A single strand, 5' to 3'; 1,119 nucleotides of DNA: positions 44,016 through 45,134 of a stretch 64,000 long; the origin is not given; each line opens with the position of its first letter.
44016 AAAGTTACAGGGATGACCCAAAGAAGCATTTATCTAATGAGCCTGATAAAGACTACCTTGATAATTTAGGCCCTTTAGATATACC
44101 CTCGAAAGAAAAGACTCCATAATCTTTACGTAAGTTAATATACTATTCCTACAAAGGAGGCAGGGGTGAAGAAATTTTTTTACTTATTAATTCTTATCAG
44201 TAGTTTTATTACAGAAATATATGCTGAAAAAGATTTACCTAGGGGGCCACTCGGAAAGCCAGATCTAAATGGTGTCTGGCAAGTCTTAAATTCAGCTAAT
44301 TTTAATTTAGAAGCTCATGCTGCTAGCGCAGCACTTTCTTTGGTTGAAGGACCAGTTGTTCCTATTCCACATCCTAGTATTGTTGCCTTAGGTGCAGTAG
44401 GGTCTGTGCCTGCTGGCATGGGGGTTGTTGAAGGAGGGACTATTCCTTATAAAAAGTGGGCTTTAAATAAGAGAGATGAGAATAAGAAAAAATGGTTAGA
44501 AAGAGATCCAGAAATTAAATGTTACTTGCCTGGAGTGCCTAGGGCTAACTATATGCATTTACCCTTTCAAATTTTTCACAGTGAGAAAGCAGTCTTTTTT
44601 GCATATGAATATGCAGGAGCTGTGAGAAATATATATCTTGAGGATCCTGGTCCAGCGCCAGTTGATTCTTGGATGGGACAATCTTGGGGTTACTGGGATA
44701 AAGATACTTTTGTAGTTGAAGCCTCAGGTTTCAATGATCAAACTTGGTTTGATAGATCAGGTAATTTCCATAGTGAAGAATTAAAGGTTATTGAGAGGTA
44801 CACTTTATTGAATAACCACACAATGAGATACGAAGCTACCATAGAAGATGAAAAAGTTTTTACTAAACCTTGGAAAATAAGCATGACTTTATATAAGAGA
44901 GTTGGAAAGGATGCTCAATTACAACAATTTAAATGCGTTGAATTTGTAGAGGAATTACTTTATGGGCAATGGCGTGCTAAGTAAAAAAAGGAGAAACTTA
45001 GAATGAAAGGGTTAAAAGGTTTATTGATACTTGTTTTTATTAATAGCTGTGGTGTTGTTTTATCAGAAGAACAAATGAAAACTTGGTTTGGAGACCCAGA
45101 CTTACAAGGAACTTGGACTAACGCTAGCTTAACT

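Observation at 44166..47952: Six-gene block of exported and membrane proteins around a c-type cytochrome, with no recognisable enzyme family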

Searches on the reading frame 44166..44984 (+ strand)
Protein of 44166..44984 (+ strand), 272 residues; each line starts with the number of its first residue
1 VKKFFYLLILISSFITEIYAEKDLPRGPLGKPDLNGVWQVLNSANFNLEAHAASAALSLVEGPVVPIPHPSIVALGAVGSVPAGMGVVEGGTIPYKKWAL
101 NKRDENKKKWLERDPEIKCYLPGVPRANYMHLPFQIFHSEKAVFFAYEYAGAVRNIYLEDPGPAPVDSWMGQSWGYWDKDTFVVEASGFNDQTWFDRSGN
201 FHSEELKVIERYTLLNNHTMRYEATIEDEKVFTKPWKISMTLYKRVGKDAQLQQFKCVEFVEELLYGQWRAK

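Call 3: search_protein_families(library=pfam, proteins=[window:44166-44984:+], max_evalue=0.1)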
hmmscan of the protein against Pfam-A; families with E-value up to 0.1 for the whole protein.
window:44166-44984:+ (272 aa): 0 families

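Call 4: search_protein_families(library=ncbifam, proteins=[window:44166-44984:+], max_evalue=0.1)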
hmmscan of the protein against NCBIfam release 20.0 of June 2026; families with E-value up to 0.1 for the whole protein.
window:44166-44984:+ (272 aa): 0 families
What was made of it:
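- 44166..44984 (+): g1: exported 272-aa protein and the most conserved member of the module. It belongs to an unnamed superfamily whose C-terminal half is a beta-rich (faintly calycin-like) domain followed by a C-terminal helix. Two Cys are invariant (C119, C257). No Pfam or NCBIfam hit (calls 3, 4).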

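Call 6: search_solved_structures(query=window:44166-44984:+, max_evalue=10)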
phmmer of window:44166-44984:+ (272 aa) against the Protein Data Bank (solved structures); distinct sequences matched with E-value up to 10: 3.
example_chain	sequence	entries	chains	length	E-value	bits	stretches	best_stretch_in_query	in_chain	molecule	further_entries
7f47_A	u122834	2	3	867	0.98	11.9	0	62-98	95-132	Hypothetical conserved protein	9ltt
3uaf_A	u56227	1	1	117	1.1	11.7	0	176-202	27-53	TTR-52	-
6vna_A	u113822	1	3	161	1.7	11.1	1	103-122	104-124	Pyridoxamine 5'-phosphate oxidase-related, FMN-binding protein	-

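Call 9: find_homologous_proteins(query=window:44166-44984:+, max_evalue=0.001)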
Query window:44166-44984:+ (272 aa): 8000 proteins with E <= 0.001 among 8000 candidates; the best 120 are listed.
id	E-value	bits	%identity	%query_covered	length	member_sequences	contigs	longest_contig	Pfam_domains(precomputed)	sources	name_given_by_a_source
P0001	3.1e-159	547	83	100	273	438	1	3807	-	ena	-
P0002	5.3e-158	543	83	100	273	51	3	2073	-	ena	-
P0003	1.2e-155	535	83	99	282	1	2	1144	-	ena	-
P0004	2.5e-154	531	82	100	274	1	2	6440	-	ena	-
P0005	3.6e-153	527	80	100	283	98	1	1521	-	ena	-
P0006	9.0e-152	522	83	92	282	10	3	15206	-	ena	-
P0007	5.6e-151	520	79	99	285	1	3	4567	-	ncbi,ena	-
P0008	5.6e-151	520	79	99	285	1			-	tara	tara:strand:- start:696 stop:1553 length:858 start_codon:yes stop_codon:yes gene_type:complete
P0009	5.9e-151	520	78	99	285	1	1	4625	-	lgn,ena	-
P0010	7.5e-151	519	78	99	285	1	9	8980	-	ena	-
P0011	1.8e-149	515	78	99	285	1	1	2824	-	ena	-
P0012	3.5e-148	511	78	100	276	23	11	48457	-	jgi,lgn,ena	-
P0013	1.1e-147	509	77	100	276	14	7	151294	-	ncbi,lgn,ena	-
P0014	1.5e-146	505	77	99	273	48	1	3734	-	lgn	-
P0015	6.9e-146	503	78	100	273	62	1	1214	-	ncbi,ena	-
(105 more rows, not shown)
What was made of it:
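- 44166..44984 (+): At least 8,000 homolog clusters, all unnamed (call 9).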

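Call 10: find_related_loci(query=window:44166-44984:+, collection=genome_contigs, flank=10000)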
Query window:44166-44984:+ (272 aa) in genome_contigs; peptide patterns used: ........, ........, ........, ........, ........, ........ (x = any residue, [..] = any of these).
599 stretches matched a pattern (row limit reached: there are more); 399 encode a relative of the query (tblastn E <= 1e-3); the best 80 are kept; 80 distinct loci.
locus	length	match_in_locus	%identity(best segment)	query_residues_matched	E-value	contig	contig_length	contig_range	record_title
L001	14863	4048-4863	85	1-271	9e-163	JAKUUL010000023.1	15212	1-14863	MAG: SAR86 cluster bacterium isolate ALOHA_A2.5_132 A2.5-SAR86-1_23, whole genome shotgun sequence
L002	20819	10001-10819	80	1-272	4e-154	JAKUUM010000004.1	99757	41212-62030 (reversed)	MAG: SAR86 cluster bacterium isolate ALOHA_A2.5_133 A2.5-SAR86-4_4, whole genome shotgun sequence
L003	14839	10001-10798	79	7-272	3e-146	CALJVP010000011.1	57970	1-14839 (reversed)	MAG: uncultured SAR86 cluster bacterium isolate FRAM_RAS_EGC1617_bin22 genome assembly, contig: FRAM_EGC1617_bin22-11, w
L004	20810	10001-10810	73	6-272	5e-139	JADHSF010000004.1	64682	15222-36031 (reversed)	MAG: SAR86 cluster bacterium isolate BS30m-G42 BS307-30m-C287, whole genome shotgun sequence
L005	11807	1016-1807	75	4-272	5e-139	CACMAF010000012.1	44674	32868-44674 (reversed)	MAG: uncultured SAR86 cluster bacterium isolate AG-918-C23 genome assembly, contig: AG-918-C23_NODE_12, whole genome sho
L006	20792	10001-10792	75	4-272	8e-139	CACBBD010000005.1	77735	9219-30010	uncultured SAR86 cluster bacterium isolate AG-899-B14 genome assembly, contig: AG-899-B14_NODE_5, whole genome shotgun s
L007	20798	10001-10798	75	6-272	3e-138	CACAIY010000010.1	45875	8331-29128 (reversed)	uncultured SAR86 cluster bacterium isolate AG-343-L05 genome assembly, contig: AG-343-L05_NODE_10, whole genome shotgun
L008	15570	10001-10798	75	6-272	7e-138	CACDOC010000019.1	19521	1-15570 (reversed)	uncultured SAR86 cluster bacterium isolate AG-365-P19 genome assembly, contig: AG-365-P19_NODE_19, whole genome shotgun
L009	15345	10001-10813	75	3-272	7e-138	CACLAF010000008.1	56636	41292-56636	MAG: uncultured SAR86 cluster bacterium isolate AG-461-C18 genome assembly, contig: AG-461-C18_NODE_8, whole genome shot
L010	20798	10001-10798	73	6-272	1e-136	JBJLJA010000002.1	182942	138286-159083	MAG: Gammaproteobacteria bacterium isolate LRMED-380 SAR86-LRMED-380-C2, whole genome shotgun sequence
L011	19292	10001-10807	72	7-272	7e-136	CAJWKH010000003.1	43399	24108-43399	MAG TPA_asm: uncultured Gammaproteobacteria bacterium isolate ERR598946_bin.81_MetaBAT_v2.12.1_MAG genome assembly, cont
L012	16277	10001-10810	71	3-272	3e-134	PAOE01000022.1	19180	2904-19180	MAG: Gammaproteobacteria bacterium isolate SAT223 216486, whole genome shotgun sequence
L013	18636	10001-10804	69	1-272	2e-132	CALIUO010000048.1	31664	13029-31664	MAG: uncultured SAR86 cluster bacterium isolate S1_Bin_METABAT__256_1 genome assembly, contig: c_000001838377, whole gen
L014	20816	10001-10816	69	4-272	1e-131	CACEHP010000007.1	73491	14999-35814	uncultured SAR86 cluster bacterium isolate AG-390-N20 genome assembly, contig: AG-390-N20_NODE_7, whole genome shotgun s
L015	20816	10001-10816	69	4-272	1e-131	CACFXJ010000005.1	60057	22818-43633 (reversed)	uncultured SAR86 cluster bacterium isolate AG-414-O08 genome assembly, contig: AG-414-O08_NODE_5, whole genome shotgun s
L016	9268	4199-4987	68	8-270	2e-126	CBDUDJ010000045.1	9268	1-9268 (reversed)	MAG TPA_asm: uncultured Gammaproteobacteria bacterium isolate ERR2431945_concoct_49 genome assembly, contig: ERZ24794553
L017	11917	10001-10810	66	3-272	1e-122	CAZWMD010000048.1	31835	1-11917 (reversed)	MAG TPA_asm: uncultured Pseudomonadales bacterium isolate binchicken_co366_65 genome assembly, contig: NODE_613_length_3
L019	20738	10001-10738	70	25-270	2e-121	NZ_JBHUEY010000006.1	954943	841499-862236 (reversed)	Phenylobacterium terrae strain CGMCC 1.16326 platanus_K_25_97_9, whole genome shotgun sequence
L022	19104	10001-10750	70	25-272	5e-119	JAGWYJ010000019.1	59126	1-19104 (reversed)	MAG: Alphaproteobacteria bacterium isolate REEB488 contig-150_784, whole genome shotgun sequence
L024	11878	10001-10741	70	25-270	1e-118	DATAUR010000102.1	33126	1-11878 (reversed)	MAG TPA_asm: Phenylobacterium sp. isolate SMAG_U5577 k141_2721833, whole genome shotgun sequence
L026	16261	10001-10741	70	25-270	1e-117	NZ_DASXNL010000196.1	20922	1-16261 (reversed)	MAG: Phenylobacterium sp. isolate SMAG_U5353 k141_5791629, whole genome shotgun sequence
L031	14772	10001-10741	68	25-270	2e-117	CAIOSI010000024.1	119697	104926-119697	MAG: uncultured Alphaproteobacteria bacterium isolate Kiruna2_bin-3034 genome assembly, contig: bin-3034:24/53, whole ge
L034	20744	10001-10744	67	25-272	9e-117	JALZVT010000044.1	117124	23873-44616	MAG: Pseudomonadales bacterium isolate g3_MAG_00001 g3_MAG_00001_000000000044, whole genome shotgun sequence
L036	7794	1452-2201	67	22-270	1e-116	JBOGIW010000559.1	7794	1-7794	MAG: Vicinamibacterales bacterium isolate M3-S_metawrap_bin.136 k127_3408874, whole genome shotgun sequence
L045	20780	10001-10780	65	9-270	1e-115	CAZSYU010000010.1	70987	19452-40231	MAG TPA_asm: uncultured Pseudomonadales bacterium isolate SRP114822_co2_32 genome assembly, contig: NODE_287_length_7098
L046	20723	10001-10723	68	30-270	8e-116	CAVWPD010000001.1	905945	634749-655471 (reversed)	MAG: uncultured Gammaproteobacteria bacterium isolate MFD04540.bin.1.39 genome assembly, contig: contig_15573, whole gen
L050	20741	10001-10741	70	26-270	3e-115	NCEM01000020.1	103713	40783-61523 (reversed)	MAG: Alphaproteobacteria bacterium 32-64-14 04302015_32_scaffold_237, whole genome shotgun sequence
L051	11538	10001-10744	66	25-272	5e-115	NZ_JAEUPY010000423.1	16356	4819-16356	MAG: Steroidobacter sp. isolate new MAG-237 k141_2214770, whole genome shotgun sequence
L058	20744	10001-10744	67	25-272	7e-115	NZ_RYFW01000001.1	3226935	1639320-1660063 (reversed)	Peristeroidobacter agariperforans strain KA5-B Scaffold1_1, whole genome shotgun sequence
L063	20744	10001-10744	67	25-272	3e-114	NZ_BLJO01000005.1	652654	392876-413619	Steroidobacter agaridevorans strain SA29-B sequence05, whole genome shotgun sequence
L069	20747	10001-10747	65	22-270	2e-113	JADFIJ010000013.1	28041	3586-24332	MAG: Proteobacteria bacterium isolate B38T3L14 B38T3L14_NODE850, whole genome shotgun sequence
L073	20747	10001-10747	65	22-270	6e-113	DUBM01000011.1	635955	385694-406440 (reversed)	MAG TPA_asm: Gammaproteobacteria bacterium isolate UWMA-0302 NODE_2_length_635955_cov_0.443865, whole genome shotgun seq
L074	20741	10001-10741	64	24-270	2e-112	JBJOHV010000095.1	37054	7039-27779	MAG: Pseudomonadota bacterium isolate sharkriverslough_2019_sw_WHONDRS-S19S_0042_B_bin.73 scaffold_164023, whole genome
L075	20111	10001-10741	66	25-272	1e-112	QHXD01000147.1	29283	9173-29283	MAG: Acidobacteria bacterium isolate gp5 AA63 14_1009_16_40cm_scaffold_15328_curated, whole genome shotgun sequence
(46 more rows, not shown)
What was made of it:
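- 44166..44984 (+): 65-70% identity across phyla (call 10).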

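Call 14: search_protein_families(library=pfam, proteins=[L004:13697-15496:-, L007:646-3075:-, L022:16661-17971:+, L019:12908-14932:+, L024:32-1888:+, L024:6781-8754:-, L007:3075-3737:-, L004:1896-3821:-, L004:3818-5473:-, L004:5953-7557:+], max_evalue=0.001)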
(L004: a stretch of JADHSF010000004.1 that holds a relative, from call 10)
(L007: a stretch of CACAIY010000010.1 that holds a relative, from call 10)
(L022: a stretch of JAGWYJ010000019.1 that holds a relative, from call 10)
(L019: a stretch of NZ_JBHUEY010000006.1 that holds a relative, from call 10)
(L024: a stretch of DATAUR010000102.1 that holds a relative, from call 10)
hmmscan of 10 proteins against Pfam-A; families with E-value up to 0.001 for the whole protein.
L004:13697-15496:- (599 aa): 4 families
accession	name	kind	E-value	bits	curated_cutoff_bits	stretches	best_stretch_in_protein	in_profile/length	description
PF13360.13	PQQ_2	-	2.5e-24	86.7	27.6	3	142-366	17-199/233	Outer membrane protein assembly factor BamB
PF01011.28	PQQ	-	9.4e-20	71.3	26.7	2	265-371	183-294/595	Glucose/ethanol/alcohol dehydrogenase, beta-propeller domain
PF13570.13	Beta-prop_ACSF4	-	1.1e-16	61.7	133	1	159-290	61-173/329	Beta-alanine-activating enzyme, beta-propeller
PF25293.1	Beta-prop_EMC1_N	-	0.00038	20.6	34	0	166-248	84-167/219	EMC1 N-terminal beta-propeller domain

L007:646-3075:- (809 aa): 1 family
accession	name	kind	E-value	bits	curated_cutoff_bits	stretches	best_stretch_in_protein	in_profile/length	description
PF02687.27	FtsX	-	2.1e-14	54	25.5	2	690-804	2-120/120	FtsX-like permease C-terminal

L022:16661-17971:+ (436 aa): 1 family
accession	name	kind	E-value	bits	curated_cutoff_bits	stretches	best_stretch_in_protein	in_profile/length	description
PF00144.29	Beta-lactamase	-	9.3e-73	245.7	27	1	76-427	4-322/329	Beta-lactamase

L019:12908-14932:+ (674 aa): 4 families
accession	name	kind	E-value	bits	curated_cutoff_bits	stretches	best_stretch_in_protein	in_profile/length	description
PF02518.31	HATPase_c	-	6e-34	117.3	26.4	1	402-512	1-110/111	Histidine kinase-, DNA gyrase B-, and HSP90-like ATPase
PF00072.30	Response_reg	-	3.4e-23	82.4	30.2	1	543-657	1-110/111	Response regulator receiver domain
PF00512.31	HisKA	-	3.8e-19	68.9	26.9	1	291-356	1-66/66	His Kinase A (phospho-acceptor) domain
PF13581.12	HATPase_c_2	-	0.00013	22.4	27.4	1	412-487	37-110/127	Histidine kinase-like ATPase domain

L024:32-1888:+ (618 aa): 6 families
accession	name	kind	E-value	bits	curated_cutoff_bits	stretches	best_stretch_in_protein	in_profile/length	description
PF08275.17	DNAG_N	-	6.9e-39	133.3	26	1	103-231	1-128/128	DNA primase catalytic core, N-terminal domain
PF01807.25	Zn_ribbon_DnaG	-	3.4e-21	75.3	24.9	1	2-77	19-94/98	CHC2 zinc finger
PF13155.12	Toprim_2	-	6e-15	55.8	22.1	1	246-333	1-88/88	Toprim-like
PF13662.12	Toprim_4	-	1.7e-13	51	25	1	245-308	3-74/85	Toprim domain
PF01751.28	Toprim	-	1.2e-08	35.4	23.1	1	245-314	2-86/96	Toprim domain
PF13362.12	Toprim_3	-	5.9e-05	23.9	27.2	1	245-338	2-94/95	Toprim domain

L024:6781-8754:- (657 aa): 0 families

L007:3075-3737:- (220 aa): 4 families
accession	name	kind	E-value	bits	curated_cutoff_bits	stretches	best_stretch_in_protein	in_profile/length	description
PF00005.33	ABC_tran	-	6.9e-37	127.5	25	1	22-168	1-136/137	ABC transporter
PF02463.25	SMC_N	-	9.2e-08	32.2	40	1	135-214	131-212/220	RecF/RecN/SMC N terminal domain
PF13304.12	AAA_21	-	2.8e-07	31.3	27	0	36-78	3-50/304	AAA domain, putative AbiEii toxin, Type IV TA system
PF13555.12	AAA_29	-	4e-05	23.7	27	1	26-49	16-39/61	P-loop containing region of AAA domain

L004:1896-3821:- (641 aa): 8 families
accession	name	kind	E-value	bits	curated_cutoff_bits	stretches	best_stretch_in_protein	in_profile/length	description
PF02786.22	CPSase_L_D2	-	6.5e-70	235.4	19.8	1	111-311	1-209/211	Carbamoyl-phosphate synthase L chain, ATP binding domain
PF00289.28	Biotin_carb_N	-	2.2e-39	134.8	25.5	1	3-106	2-110/110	Biotin carboxylase, N-terminal domain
PF02785.25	Biotin_carb_C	-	5.2e-30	104.2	32.4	1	325-431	1-107/108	Biotin carboxylase C-terminal domain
PF00364.28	Biotin_lipoyl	-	5.8e-17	61.7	22.1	1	575-637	5-72/73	Biotin-requiring enzyme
PF07478.18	Dala_Dala_lig_C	-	1.4e-12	48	24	1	135-280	31-174/204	D-ala D-ala ligase C-terminus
PF21139.3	BT_MCC_alpha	-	2.2e-06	28.5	31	1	453-554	8-112/118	Methylcrotonyl-CoA carboxylase, alpha-subunit, BT domain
PF02655.19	ATP-grasp_3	-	4.4e-05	24.1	23.2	1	110-283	2-158/160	ATP-grasp domain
PF13533.13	Biotin_lipoyl_2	-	0.0008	19.6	29.8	0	575-601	5-31/32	Biotin-lipoyl like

L004:3818-5473:- (551 aa): 2 families
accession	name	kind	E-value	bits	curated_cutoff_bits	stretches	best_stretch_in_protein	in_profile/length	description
PF01039.27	Carboxyl_trans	-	1.4e-123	413.6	22.3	1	56-538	4-481/493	Carboxyl transferase domain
PF03255.19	ACCA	-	2.6e-08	33.9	23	0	359-440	124-205/310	Acetyl co-enzyme A carboxylase carboxyltransferase-like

L004:5953-7557:+ (534 aa): 10 families
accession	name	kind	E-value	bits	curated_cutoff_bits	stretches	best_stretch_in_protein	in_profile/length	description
PF13738.12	Pyr_redox_3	-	1.1e-24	87.7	30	1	13-237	1-221/305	Pyridine nucleotide-disulphide oxidoreductase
PF00743.25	FMO-like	-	1.2e-13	50.8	22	1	13-212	5-217/532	Flavin-binding monooxygenase-like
PF07992.20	Pyr_redox_2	-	1.8e-13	51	26.1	1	10-212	1-176/291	Pyridine nucleotide-disulphide oxidoreductase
PF13450.12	NAD_binding_8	-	7.5e-10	39.4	21.9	1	14-61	1-48/68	NAD(P)-binding Rossmann-like domain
PF01266.30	DAO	-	4e-08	33.6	27.9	1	11-51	1-42/353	FAD dependent oxidoreductase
PF03486.20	HI0933_like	-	5.7e-06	26.4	50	0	11-45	2-36/244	HI0933-like protein Rossmann domain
PF13434.12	Lys_Orn_oxgnase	-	2.1e-05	24.3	21.3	0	88-196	96-206/339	L-lysine 6-monooxygenase/L-ornithine 5-monooxygenase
PF00890.30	FAD_binding_2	-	6.8e-05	22.7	20.4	1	11-50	1-40/414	FAD binding domain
PF13454.12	NAD_binding_9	-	9.9e-05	22.8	21.8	0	13-84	1-76/155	FAD-NAD(P)-binding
PF00070.33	Pyr_redox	-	0.0001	23.2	22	0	12-45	2-35/82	Pyridine nucleotide-disulphide oxidoreductase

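Call 24: predict_structure(alignment_id=A1)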
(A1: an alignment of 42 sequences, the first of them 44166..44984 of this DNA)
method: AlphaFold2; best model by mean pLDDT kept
length: 272 residues; sequences in the alignment: 42
mean_pLDDT: 75.3   pTM: 0.72
mean pLDDT of the five models: 75.3, 73.0, 71.9, 71.4, 71.3
residues with pLDDT >= 90: 76; 70-90: 102; 50-70: 68; < 50: 26
segments of 3 or more residues with pLDDT < 50: 53-57, 75-81, 118-125
pLDDT, mean of each block of 10 residues (from residue 1): 82 67 80 91 62 51 71 48 67 93 83 54 44 84 80 83 76 92 90 74 91 94 94 93 86 57 55 45
secondary structure, 60 per line:
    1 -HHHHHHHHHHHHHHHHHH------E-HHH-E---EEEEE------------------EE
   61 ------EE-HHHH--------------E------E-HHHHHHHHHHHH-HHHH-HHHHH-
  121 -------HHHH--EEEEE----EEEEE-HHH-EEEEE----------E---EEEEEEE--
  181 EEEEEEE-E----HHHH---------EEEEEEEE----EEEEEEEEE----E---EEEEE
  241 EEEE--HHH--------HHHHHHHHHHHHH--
elements in order: H2-19 E36-40 H70-73 H97-108 H110-113 H115-119 H128-131 E134-138 E143-147 E153-157 E172-178 E181-187 H194-197 E207-214 E219-227 E236-244 H258-270
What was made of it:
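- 44166..44984 (+): AF2 model with pLDDT 75 and pTM 0.72 (call 24).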

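Call 27: fold_search(model_id=the predicted structure, library=pdb)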
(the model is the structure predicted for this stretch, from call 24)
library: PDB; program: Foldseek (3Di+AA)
matches with E <= 10: 1217; with E <= 0.001: 0
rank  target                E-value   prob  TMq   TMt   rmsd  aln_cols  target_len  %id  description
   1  4qda_A                6.8e-03  0.38  0.13  0.24  14.8       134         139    9  Crystal structure of mutant Thioesterase PA1618 (E64A) from Pseudomonas aeruginosa (released 2015-05-13)
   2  4qdb_A                7.3e-03  0.38  0.13  0.24  15.1       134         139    9  Crystal structure of mutant Thioesterase PA1618 (Q49A) from Pseudomonas aeruginosa (released 2015-05-13)
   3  4qd7_A                1.2e-02  0.33  0.13  0.24  14.8       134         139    9  Crystal structure of Thioesterase PA1618 from Pseudomonas aeruginosa (released 2015-05-13)
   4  4qda_E                1.2e-02  0.41  0.13  0.26  13.0       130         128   10  Crystal structure of mutant Thioesterase PA1618 (E64A) from Pseudomonas aeruginosa (released 2015-05-13)
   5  3e29_A                1.4e-02  0.25  0.14  0.26  16.6       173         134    9  X-Ray structure of the protein Q7WE92_BORBR from thioesterase superfamily. Northeast Structural Genomics Consortium Ta (released 2008-09-30)
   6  4qda_F                1.5e-02  0.33  0.14  0.25  12.9       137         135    9  Crystal structure of mutant Thioesterase PA1618 (E64A) from Pseudomonas aeruginosa (released 2015-05-13)
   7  4nbe_A                2.1e-02  0.13  0.13  0.10  19.1       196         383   11  Fluorene-bound oxygenase with Phe275 replaced by Trp and ferredoxin complex of carbazole 1,9a-dioxygenase (form2) (released 2014-03-26)
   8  4nbd_A                2.5e-02  0.12  0.13  0.10  20.5       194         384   10  Carbazole-bound oxygenase with Phe275 replaced by Trp and ferredoxin complex of carbazole 1,9a-dioxygenase (form2) (released 2014-03-26)
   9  3u0a_B                2.7e-02  0.38  0.20  0.22  16.4       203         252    8  Crystal structure of an Acyl-CoA thioesterase II TesB2 from Mycobacterium marinum (released 2011-10-05)
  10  4kc5_B                3.0e-02  0.91  0.15  0.06   6.0        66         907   12  Crystal structure of the C-terminal part of RhiE from Burkholderia rhizoxinica (released 2013-09-18)
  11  5hst_B                3.4e-02  0.41  0.18  0.19  16.3       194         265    7  Crystal structure of the dehydratase domain of MlnB from Bacillus amyloliquefaciens (released 2017-02-01)
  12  8oii_A                3.9e-02  0.85  0.15  0.05   5.5        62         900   13  Cryo-EM KSB domain of RhiE from Burkholderia rhizoxinica (released 2024-04-03)
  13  3e29_B                3.9e-02  0.16  0.14  0.26  17.2       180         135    8  X-Ray structure of the protein Q7WE92_BORBR from thioesterase superfamily. Northeast Structural Genomics Consortium Ta (released 2008-09-30)
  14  4nbe_B                3.9e-02  0.16  0.12  0.09  16.9       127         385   15  Fluorene-bound oxygenase with Phe275 replaced by Trp and ferredoxin complex of carbazole 1,9a-dioxygenase (form2) (released 2014-03-26)
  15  5jk2_E                4.1e-02  0.77  0.21  0.37   6.4       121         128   10  Crystal structure of Treponema pallidum Tp0751 (Pallilysin) (released 2016-10-12)
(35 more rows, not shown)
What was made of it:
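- On Lipocalin/calycin superfamily (for g1/g2): The model pLDDT is 75 (calls 24, 27).
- The C-terminal half of g1 is a beta-barrel-like domain plus helix with faint calycin/FABP resemblance (calls 24, 27).
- Tried and rejected: The hot-dog, Rieske-oxygenase and calycin matches have TM below 0.5 (call 27).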
